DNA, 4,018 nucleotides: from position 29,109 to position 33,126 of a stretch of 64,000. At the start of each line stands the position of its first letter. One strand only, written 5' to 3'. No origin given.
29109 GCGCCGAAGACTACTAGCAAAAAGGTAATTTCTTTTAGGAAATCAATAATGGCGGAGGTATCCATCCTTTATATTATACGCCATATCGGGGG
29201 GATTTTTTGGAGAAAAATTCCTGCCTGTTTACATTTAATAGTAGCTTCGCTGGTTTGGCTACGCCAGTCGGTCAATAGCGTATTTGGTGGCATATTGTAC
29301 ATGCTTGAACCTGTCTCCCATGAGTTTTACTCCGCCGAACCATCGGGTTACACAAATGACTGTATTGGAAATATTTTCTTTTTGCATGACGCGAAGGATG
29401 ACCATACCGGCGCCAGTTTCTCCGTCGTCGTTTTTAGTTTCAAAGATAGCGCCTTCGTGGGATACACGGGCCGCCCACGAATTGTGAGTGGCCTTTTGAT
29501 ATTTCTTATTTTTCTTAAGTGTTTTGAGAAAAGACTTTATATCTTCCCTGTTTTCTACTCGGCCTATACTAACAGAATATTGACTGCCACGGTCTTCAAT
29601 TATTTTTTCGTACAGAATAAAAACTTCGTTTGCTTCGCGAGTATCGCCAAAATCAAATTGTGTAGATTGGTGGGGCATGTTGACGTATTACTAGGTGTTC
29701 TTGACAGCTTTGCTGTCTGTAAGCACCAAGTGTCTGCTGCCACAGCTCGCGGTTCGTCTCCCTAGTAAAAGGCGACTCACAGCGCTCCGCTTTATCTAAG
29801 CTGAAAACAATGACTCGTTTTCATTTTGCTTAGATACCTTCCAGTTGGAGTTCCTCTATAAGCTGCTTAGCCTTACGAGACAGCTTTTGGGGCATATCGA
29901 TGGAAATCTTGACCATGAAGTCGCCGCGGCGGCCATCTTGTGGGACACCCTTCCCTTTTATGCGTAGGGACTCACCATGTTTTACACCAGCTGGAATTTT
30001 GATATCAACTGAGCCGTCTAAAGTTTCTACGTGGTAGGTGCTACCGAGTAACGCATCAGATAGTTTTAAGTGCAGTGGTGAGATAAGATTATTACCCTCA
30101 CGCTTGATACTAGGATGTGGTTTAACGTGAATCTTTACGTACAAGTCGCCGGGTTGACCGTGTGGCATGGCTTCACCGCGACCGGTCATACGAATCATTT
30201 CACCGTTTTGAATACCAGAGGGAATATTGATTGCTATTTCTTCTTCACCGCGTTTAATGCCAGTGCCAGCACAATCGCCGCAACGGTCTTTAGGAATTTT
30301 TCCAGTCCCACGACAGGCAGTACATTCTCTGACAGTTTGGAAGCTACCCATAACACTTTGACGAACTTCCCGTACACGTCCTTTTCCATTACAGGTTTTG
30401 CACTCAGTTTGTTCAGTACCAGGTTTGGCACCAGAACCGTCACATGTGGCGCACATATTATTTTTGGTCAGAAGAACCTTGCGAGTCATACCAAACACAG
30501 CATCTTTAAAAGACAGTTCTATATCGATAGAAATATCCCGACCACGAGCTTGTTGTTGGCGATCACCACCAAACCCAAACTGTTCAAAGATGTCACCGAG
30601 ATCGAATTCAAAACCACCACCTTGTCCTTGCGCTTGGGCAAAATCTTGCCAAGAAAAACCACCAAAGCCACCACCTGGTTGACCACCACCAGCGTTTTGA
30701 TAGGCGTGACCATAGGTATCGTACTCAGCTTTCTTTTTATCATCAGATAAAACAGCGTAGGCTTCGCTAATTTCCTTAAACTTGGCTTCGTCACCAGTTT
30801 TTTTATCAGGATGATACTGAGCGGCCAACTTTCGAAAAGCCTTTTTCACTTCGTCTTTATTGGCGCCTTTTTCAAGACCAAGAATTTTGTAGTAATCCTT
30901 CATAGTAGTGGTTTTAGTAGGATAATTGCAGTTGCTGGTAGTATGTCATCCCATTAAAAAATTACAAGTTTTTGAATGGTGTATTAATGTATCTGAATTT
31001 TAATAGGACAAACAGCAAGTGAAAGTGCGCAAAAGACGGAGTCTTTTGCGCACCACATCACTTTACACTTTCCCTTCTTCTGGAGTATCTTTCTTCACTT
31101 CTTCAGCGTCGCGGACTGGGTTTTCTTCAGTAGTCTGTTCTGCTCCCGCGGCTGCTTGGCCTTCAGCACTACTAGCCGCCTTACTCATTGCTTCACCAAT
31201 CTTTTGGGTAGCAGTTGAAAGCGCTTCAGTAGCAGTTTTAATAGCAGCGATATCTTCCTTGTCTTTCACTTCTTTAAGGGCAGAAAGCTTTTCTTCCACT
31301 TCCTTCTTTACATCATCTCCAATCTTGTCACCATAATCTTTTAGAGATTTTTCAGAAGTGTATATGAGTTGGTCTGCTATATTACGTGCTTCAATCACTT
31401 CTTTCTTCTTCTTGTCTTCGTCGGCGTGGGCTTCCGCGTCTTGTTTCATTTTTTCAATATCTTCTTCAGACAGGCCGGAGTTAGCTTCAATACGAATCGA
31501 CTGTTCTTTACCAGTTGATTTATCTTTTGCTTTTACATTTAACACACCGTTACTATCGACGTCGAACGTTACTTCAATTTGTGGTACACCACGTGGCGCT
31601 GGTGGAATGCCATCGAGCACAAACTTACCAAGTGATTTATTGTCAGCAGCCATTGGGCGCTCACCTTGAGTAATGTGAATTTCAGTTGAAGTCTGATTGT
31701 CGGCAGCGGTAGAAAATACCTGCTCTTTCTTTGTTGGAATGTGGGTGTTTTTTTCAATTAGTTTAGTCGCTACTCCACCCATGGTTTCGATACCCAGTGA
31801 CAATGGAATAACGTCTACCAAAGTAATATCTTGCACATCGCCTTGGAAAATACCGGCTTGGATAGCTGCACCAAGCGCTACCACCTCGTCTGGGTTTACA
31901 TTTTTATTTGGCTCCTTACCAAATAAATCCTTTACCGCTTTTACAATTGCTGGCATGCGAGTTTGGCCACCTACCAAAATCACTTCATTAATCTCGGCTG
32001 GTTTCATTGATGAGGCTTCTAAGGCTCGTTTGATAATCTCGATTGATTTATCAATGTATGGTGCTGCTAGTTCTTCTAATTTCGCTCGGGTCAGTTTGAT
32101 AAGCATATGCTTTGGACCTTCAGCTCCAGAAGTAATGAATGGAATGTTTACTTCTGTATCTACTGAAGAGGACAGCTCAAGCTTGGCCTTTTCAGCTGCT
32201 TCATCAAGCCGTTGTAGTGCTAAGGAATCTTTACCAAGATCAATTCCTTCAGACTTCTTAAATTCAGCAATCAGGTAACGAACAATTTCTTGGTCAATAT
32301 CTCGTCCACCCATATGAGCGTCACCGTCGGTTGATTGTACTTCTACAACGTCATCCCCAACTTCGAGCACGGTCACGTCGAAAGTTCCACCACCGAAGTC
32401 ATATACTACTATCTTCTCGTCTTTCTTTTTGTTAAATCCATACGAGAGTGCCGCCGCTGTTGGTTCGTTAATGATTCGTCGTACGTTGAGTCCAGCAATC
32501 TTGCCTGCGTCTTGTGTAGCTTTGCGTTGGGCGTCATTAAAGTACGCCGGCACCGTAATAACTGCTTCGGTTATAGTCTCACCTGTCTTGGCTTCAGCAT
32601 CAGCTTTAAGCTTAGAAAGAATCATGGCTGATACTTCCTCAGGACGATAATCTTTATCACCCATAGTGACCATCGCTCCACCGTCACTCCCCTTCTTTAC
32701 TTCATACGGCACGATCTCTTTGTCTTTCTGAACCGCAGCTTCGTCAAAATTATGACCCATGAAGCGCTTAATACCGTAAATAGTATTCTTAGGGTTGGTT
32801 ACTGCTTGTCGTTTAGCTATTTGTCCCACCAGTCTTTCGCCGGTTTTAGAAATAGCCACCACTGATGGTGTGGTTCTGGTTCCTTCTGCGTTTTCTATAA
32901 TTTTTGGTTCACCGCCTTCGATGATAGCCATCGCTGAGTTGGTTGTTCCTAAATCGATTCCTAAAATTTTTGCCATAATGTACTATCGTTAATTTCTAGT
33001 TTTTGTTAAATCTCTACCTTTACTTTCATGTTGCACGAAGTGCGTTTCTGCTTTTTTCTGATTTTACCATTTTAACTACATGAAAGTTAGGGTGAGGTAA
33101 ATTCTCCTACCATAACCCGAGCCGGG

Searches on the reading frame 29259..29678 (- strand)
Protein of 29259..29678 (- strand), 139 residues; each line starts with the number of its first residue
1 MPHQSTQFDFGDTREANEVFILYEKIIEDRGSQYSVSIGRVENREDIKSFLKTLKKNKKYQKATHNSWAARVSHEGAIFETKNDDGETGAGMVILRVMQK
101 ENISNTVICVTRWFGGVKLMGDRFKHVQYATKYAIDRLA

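Call 62: search_protein_families(library=pfam, proteins=[window:29259-29678:-], max_evalue=0.001)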
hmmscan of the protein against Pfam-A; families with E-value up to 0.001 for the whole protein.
window:29259-29678:- (139 aa): 1 family
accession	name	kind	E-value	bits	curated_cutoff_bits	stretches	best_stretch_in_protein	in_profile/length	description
PF01205.25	UPF0029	-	2.5e-26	92.2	27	1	30-134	1-106/107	Uncharacterized protein family UPF0029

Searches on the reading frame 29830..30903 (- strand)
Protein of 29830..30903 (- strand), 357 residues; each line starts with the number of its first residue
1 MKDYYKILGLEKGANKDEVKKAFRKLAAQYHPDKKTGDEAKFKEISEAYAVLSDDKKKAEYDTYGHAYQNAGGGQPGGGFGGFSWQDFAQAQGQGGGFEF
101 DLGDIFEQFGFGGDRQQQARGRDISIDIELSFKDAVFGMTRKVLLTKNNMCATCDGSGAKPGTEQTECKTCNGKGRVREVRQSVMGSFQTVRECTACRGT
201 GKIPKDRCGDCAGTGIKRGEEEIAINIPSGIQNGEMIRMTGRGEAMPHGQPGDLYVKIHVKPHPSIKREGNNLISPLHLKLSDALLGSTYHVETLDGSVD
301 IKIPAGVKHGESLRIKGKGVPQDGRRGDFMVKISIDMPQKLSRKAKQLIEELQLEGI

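Call 62: search_protein_families(library=pfam, proteins=[window:29830-30903:-], max_evalue=0.001)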
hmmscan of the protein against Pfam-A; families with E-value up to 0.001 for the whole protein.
window:29830-30903:- (357 aa): 4 families
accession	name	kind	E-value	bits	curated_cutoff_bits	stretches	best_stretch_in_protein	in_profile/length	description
PF01556.23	DnaJ_C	-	3.6e-44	150.9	26.6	1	124-338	1-152/152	DnaJ C terminal domain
PF00226.36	DnaJ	-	2.5e-23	82.4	27.8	1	3-62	1-63/63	DnaJ domain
PF00684.25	DnaJ_CXXCXGXG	-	5e-16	59.1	32.7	1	151-215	1-65/65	DnaJ central domain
PF15777.11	Anti-TRAP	-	0.00041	20.7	32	0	149-176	11-41/59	Tryptophan RNA-binding attenuator protein inhibitory protein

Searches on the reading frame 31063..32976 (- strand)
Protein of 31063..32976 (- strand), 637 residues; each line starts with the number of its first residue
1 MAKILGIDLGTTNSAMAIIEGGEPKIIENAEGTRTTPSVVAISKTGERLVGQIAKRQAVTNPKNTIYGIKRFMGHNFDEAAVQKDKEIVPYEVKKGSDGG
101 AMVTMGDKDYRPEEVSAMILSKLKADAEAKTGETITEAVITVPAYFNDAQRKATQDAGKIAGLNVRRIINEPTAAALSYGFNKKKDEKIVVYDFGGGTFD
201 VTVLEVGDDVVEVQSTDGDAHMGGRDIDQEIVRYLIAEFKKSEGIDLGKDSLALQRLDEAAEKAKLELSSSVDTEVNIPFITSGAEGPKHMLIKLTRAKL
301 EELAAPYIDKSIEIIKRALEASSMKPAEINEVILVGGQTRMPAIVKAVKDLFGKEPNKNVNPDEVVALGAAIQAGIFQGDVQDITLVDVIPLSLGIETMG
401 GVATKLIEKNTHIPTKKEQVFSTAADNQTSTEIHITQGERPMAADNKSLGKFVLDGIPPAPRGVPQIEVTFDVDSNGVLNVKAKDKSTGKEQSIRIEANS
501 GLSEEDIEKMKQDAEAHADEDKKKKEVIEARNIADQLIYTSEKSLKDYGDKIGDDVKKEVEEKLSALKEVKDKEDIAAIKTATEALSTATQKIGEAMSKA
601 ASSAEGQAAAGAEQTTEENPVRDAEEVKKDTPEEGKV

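Call 44: list_cluster_members(proteins=[P0001, P0007, P0009, P0014, window:31063-32976:-, window:35921-36880:-])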
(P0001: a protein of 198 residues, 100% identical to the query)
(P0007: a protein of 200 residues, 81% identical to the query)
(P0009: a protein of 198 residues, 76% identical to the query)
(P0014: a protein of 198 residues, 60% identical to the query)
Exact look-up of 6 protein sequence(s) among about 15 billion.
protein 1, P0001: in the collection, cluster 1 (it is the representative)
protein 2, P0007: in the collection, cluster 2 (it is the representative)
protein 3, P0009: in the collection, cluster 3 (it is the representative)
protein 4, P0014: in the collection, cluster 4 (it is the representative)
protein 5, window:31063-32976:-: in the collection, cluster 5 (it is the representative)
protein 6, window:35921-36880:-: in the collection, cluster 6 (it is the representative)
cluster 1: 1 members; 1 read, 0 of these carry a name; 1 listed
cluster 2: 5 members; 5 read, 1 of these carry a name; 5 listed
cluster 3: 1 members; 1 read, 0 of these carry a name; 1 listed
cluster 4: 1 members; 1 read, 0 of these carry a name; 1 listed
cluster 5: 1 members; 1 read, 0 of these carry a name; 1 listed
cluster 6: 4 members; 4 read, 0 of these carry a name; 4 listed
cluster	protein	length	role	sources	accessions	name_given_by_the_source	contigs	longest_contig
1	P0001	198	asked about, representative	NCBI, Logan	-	-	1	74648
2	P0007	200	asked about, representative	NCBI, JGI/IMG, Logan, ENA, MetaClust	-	\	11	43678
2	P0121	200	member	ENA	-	-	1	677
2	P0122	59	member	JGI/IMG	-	-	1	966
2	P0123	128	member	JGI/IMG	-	-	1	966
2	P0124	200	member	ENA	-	-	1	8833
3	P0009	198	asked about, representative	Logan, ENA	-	-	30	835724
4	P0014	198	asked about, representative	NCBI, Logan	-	-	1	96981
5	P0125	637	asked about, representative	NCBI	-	-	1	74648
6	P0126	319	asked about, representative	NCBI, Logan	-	-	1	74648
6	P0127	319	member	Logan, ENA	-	-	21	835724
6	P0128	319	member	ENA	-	-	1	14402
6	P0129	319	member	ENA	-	-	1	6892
